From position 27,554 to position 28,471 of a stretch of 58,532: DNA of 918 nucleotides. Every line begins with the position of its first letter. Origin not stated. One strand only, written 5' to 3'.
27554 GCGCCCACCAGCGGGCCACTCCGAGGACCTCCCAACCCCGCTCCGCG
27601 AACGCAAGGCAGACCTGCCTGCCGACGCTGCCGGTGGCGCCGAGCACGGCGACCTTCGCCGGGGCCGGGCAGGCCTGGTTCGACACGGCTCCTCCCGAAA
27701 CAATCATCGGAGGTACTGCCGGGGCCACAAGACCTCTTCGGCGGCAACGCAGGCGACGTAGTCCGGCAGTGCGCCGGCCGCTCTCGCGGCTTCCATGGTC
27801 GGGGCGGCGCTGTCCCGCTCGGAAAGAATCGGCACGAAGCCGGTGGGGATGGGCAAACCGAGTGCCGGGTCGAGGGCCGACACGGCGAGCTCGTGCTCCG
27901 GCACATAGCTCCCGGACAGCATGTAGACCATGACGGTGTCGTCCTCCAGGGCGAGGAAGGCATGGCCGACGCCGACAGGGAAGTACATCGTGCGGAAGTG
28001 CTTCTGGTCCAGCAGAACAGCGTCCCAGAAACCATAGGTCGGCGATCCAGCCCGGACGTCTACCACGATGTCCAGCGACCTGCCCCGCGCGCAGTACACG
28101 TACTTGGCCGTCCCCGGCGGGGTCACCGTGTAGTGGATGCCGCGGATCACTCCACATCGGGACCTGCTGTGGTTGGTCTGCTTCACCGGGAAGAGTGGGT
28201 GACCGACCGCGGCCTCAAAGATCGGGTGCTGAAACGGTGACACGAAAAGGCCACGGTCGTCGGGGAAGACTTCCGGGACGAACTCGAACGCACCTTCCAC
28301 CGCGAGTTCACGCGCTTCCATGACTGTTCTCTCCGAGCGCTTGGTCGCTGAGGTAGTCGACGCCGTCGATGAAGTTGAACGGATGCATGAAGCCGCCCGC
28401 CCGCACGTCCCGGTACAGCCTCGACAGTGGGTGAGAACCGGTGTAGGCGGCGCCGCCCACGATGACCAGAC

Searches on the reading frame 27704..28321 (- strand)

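Call 26: search_protein_families(library=pfam, proteins=[window:27704-28321:-], max_evalue=0.00001)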
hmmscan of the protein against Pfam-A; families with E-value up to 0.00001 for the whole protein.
window:27704-28321:- (205 aa): 1 family
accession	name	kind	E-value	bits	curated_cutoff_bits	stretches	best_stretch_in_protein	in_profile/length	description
PF00908.23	dTDP_sugar_isom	-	8.6e-51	172.4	27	1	6-177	2-167/168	dTDP-4-dehydrorhamnose 3,5-epimerase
